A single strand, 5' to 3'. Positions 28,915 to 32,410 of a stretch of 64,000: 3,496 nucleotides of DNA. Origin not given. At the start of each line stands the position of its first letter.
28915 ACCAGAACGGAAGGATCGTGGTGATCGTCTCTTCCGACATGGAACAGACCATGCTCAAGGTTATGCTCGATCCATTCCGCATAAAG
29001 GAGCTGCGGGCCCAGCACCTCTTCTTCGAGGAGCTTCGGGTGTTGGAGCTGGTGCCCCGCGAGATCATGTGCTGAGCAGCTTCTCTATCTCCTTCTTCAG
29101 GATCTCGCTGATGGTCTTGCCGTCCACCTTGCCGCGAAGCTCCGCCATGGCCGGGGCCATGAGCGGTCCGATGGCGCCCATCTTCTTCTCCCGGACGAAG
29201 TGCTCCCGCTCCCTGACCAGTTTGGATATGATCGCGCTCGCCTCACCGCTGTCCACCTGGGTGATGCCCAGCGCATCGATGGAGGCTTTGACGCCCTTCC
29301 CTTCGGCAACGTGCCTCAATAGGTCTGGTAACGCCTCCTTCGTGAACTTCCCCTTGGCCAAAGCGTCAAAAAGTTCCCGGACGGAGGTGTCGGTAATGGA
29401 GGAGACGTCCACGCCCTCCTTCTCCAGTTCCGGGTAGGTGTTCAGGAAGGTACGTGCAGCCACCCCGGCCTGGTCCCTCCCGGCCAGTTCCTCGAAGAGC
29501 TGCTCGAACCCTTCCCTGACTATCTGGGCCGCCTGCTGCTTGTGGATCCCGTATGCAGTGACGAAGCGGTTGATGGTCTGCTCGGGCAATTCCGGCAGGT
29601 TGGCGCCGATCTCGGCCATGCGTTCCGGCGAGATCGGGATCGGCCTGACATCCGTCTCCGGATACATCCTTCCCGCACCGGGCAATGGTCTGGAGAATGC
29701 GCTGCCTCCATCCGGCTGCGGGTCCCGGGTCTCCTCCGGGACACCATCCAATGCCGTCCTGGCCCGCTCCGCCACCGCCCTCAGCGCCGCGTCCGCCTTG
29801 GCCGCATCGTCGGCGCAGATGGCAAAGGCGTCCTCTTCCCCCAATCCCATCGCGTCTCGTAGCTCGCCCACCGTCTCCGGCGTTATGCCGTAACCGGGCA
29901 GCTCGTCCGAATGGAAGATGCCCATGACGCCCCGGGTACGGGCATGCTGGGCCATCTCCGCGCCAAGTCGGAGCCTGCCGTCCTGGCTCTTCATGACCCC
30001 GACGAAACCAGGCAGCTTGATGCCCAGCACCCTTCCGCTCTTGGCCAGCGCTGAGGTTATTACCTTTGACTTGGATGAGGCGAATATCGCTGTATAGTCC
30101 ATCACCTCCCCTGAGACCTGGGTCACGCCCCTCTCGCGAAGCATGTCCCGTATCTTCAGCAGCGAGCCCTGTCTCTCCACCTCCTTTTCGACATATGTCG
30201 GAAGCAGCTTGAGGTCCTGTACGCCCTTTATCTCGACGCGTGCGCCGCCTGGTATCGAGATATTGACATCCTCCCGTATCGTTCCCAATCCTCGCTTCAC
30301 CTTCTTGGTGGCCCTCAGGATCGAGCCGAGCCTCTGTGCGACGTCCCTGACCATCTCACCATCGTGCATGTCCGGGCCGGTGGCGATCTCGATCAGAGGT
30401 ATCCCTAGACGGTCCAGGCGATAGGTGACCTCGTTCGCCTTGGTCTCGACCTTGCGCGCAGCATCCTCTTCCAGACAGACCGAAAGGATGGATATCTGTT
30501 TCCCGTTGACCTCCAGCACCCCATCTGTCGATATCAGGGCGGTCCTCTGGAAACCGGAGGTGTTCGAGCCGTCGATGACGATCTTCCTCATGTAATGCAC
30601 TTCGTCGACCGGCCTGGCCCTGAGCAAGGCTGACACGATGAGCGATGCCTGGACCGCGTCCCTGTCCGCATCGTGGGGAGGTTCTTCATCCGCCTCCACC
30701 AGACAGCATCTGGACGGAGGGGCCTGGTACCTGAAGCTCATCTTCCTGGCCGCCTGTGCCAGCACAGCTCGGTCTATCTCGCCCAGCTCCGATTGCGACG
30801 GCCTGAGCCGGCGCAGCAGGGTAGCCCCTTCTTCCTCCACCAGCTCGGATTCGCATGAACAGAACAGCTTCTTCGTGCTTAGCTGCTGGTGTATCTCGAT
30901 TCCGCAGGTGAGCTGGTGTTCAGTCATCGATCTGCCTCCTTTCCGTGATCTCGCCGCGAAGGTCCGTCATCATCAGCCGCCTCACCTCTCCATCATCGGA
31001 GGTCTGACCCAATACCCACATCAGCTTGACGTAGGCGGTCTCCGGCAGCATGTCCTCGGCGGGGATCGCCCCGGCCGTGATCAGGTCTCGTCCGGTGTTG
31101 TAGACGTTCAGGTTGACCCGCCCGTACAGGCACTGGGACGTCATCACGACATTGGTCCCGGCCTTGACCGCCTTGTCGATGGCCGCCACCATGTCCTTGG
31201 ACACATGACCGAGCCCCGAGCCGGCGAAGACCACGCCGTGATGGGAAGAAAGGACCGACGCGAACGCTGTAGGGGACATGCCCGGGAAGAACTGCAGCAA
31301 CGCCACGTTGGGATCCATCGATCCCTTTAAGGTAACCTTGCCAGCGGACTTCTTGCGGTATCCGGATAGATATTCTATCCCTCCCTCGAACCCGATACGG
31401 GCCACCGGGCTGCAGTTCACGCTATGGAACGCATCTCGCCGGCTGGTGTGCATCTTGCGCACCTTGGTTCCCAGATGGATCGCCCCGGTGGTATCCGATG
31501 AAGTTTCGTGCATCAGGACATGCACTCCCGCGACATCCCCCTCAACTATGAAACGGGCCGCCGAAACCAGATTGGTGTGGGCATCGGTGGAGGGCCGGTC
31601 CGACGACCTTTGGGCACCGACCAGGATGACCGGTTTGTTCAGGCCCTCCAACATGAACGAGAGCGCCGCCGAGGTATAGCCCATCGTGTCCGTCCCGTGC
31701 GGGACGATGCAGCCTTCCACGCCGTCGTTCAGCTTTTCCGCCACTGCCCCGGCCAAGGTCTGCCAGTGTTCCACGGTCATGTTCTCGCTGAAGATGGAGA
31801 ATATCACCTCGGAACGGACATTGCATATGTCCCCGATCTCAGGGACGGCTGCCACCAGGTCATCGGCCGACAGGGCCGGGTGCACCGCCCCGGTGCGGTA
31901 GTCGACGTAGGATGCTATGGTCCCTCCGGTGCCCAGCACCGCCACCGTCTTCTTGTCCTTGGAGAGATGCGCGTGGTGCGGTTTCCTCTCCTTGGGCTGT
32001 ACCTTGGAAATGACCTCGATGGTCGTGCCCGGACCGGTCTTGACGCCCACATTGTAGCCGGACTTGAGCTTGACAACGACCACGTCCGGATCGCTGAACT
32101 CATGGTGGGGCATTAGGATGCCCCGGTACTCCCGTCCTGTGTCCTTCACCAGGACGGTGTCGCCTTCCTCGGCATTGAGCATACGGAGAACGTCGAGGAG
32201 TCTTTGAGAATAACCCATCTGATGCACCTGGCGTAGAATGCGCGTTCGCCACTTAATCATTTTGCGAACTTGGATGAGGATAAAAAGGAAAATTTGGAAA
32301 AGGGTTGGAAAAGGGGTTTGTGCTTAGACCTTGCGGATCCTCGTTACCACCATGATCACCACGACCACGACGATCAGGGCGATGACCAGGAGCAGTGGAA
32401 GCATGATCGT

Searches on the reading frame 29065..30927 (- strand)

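Call 10: search_protein_families(library=pfam, proteins=[window:29065-30927:-], max_evalue=0.001)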
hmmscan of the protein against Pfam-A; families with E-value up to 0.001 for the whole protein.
window:29065-30927:- (620 aa): 3 families
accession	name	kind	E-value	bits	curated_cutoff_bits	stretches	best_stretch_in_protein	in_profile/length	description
PF02934.20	GatB_N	-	2e-52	178.5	23.4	1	7-436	2-275/277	GatB/GatE catalytic domain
PF02637.23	GatB_Yqey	-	9.7e-18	64.9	27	1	476-614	1-148/148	GatB domain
PF02938.19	GAD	-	7.1e-09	36.2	23.4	1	290-382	1-95/95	GAD domain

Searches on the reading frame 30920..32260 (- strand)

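Call 10: search_protein_families(library=pfam, proteins=[window:30920-32260:-], max_evalue=0.001)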
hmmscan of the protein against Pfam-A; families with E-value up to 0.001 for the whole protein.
window:30920-32260:- (446 aa): 3 families
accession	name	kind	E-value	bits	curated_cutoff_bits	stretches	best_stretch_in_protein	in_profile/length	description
PF00710.25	Asparaginase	-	5.6e-62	209.1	22.5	1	106-293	2-183/193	Asparaginase, N-terminal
PF17763.6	Asparaginase_C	-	6.1e-34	116.9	34.6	1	318-430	1-114/114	Glutaminase/Asparaginase C-terminal domain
PF18195.6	GatD_N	-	1.8e-19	69.3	25.7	1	30-84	1-54/54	GatD N-terminal domain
